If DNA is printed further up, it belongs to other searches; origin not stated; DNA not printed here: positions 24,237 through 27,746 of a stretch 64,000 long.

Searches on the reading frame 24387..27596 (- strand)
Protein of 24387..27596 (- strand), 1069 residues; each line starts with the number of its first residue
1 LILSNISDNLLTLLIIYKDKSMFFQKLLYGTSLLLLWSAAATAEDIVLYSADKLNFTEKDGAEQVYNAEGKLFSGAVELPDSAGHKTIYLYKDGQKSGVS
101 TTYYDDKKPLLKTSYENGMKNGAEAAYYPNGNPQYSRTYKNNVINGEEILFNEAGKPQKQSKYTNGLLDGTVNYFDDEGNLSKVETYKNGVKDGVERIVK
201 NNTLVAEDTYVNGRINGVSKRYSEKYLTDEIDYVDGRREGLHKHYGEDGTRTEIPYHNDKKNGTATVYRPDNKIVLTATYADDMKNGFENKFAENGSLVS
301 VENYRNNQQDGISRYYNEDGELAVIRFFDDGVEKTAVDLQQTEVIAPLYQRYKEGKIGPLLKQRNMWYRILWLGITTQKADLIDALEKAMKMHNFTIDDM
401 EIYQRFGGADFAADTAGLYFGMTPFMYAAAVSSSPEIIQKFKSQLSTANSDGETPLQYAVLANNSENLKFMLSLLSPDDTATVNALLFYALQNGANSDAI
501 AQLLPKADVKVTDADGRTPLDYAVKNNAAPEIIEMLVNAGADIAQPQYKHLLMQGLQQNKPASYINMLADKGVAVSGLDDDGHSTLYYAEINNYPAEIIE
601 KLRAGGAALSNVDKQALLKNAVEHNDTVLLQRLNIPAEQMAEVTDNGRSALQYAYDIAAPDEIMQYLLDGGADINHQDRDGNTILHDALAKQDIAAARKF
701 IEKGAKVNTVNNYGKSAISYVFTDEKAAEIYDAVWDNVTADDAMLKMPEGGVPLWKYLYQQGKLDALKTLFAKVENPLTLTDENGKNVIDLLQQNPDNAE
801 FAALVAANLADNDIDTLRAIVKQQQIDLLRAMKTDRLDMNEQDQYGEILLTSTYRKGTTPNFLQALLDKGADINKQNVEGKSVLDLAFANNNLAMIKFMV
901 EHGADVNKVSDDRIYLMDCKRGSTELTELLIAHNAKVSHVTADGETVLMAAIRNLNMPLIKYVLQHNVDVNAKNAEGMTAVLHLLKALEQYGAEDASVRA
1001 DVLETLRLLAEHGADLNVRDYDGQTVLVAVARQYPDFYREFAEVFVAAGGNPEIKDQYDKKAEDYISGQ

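Call 18: search_protein_families(library=ncbifam, proteins=[window:24387-27596:-], max_evalue=0.00001)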
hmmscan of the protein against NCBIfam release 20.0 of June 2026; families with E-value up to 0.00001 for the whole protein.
window:24387-27596:- (1069 aa): 9 families
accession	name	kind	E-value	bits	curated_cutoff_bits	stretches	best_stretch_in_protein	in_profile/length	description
NF043029.1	T4SS_AnkY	equivalog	8.4e-34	116.9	600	3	598-720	407-530/543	Dot/Icm T4SS effector AnkY/LegA9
NF043023.1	T4SS_AnkH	equivalog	2e-22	79.6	600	1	824-938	11-125/467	Dot/Icm T4SS effector AnkH/LegA3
NF043028.1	T4SS_AnkX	equivalog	6.5e-21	74.2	1400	2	851-1034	587-774/938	Dot/Icm T4SS effector AnkN/AnkX/LegA8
NF033566.1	adhes_LIC20035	equivalog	1.3e-18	67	250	2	201-321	102-228/434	LIC20035 family adhesin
NF043022.1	T4SS_AnkG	equivalog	2e-16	59.8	500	0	436-544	314-430/455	Dot/Icm T4SS effector AnkG/AnkZ/LegA7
NF038106.1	gamma_NF038106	equivalog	3e-10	40.2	50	0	1006-1045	52-89/93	PA4642 family protein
NF041931.2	MzaA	equivalog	1.9e-08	33.6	800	0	483-545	2-63/726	MZA anti-phage system associated sigma-70 family RNA polymerase sigma factor MzaA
NF043019.1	T4SS_AnkC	equivalog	4.1e-08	32.5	450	0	672-786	118-236/459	Dot/Icm T4SS effector AnkC/LegA12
TIGR00870.1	trp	subfamily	4.1e-08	31.8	498.75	0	936-1033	123-221/747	transient-receptor-potential calcium channel protein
